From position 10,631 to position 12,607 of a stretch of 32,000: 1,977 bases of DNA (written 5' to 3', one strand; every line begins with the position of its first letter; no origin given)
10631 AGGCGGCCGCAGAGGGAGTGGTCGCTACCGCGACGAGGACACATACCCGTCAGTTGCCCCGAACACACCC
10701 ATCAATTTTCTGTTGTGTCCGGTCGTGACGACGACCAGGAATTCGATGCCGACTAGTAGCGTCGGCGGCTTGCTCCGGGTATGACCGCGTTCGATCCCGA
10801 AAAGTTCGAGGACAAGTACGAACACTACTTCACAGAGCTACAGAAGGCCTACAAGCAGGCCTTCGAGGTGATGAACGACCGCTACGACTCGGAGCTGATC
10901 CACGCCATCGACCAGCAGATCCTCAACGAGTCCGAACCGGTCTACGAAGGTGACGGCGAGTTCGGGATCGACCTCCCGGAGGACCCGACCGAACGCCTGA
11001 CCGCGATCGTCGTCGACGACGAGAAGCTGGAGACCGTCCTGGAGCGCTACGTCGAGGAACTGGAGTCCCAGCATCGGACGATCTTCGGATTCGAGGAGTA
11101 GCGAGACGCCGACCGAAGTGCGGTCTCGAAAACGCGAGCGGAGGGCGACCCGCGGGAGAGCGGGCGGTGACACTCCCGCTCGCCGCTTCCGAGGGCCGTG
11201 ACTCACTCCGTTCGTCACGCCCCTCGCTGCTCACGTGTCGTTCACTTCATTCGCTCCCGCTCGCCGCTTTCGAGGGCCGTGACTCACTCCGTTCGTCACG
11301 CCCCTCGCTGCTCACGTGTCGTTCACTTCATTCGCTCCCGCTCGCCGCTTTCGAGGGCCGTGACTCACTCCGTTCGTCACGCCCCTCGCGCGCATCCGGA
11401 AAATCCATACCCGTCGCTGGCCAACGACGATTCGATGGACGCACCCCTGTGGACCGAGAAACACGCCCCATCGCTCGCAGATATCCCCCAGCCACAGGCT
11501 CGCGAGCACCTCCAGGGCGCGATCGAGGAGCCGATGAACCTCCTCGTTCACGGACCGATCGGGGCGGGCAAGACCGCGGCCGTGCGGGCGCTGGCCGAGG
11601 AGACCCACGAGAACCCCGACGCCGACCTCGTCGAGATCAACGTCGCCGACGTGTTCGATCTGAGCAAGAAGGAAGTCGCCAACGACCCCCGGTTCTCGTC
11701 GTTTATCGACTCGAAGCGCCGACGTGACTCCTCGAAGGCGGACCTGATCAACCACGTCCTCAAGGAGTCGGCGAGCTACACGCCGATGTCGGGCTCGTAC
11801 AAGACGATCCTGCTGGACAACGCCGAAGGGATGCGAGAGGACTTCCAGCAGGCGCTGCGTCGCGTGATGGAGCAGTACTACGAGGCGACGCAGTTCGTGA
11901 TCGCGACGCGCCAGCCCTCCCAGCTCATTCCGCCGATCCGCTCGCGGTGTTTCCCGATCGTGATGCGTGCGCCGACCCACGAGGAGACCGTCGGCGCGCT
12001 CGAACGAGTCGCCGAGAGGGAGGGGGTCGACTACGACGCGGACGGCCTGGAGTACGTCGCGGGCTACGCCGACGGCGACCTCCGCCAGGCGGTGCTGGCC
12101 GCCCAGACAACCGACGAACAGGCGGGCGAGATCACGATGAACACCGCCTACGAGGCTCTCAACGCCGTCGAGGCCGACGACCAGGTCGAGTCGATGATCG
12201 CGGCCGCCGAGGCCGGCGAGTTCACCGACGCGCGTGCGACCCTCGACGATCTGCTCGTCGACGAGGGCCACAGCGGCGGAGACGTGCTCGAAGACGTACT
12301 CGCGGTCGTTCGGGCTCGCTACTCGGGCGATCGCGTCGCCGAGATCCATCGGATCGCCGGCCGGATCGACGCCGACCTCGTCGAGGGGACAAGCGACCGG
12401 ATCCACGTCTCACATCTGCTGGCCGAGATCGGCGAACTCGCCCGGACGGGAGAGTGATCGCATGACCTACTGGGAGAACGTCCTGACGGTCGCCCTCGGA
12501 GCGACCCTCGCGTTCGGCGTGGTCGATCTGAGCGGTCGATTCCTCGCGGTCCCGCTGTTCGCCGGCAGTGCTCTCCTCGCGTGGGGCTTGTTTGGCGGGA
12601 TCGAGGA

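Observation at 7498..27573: A modular hairpin element family at four loci, with compensatory stem changes and a fixed polarity relative to the duplicated gene ends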

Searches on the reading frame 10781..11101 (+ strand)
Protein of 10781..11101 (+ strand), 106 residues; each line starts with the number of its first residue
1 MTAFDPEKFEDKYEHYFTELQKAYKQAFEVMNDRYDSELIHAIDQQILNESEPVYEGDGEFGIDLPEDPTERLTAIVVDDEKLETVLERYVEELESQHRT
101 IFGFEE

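Call 21: search_protein_families(library=pfam, proteins=[window:10781-11101:+])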
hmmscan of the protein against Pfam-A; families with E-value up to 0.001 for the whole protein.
window:10781-11101:+ (106 aa): 1 family
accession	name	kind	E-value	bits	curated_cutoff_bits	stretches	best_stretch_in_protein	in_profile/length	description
PF19095.5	DUF5783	-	1e-50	170.6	32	1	1-105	1-105/105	Family of unknown function (DUF5783)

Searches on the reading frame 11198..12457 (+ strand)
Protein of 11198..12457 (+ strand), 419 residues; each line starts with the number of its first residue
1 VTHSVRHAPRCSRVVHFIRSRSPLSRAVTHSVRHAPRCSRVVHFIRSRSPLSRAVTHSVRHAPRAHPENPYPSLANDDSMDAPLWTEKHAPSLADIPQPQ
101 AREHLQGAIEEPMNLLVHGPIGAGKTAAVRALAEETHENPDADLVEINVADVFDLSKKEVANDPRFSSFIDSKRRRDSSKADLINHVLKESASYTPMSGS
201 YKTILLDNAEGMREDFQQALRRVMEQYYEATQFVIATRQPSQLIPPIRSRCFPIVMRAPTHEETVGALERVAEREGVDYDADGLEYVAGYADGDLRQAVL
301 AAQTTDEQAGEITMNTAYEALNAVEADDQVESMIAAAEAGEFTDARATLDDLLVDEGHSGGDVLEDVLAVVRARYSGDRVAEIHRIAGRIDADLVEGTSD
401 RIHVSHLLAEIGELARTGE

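Call 21: search_protein_families(library=pfam, proteins=[window:11198-12457:+])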
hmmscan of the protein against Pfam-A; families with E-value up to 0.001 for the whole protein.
window:11198-12457:+ (419 aa): 8 families
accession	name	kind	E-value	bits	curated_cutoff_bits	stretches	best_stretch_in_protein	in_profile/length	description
PF08542.16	Rep_fac_C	-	1.2e-11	45.3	23.6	1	327-409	3-87/88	Replication factor C C-terminal domain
PF13177.12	DNA_pol3_delta2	-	6.9e-11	42.8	27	1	114-258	21-159/161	DNA polymerase III, delta subunit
PF00004.35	AAA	-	6.9e-10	39.9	21.2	1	115-252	1-124/131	ATPase family associated with various cellular activities (AAA)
PF13401.12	AAA_22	-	1.1e-06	29.5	27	1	113-228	6-111/130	AAA domain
PF13191.12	AAA_16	-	1.2e-05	26.3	32.6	1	110-222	22-154/167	AAA ATPase domain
PF21960.2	RCF1-5-like_lid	-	0.00011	22.5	27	1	268-303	3-39/43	RCF1/5-like, AAA+ ATPase lid domain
PF00158.32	Sigma54_activat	-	0.00036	20.7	20.2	0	101-152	11-61/168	Sigma-54 interaction domain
PF25199.1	nSTAND_NTPase5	-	0.00044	20.5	34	0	111-143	40-72/145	Novel STAND NTPase 5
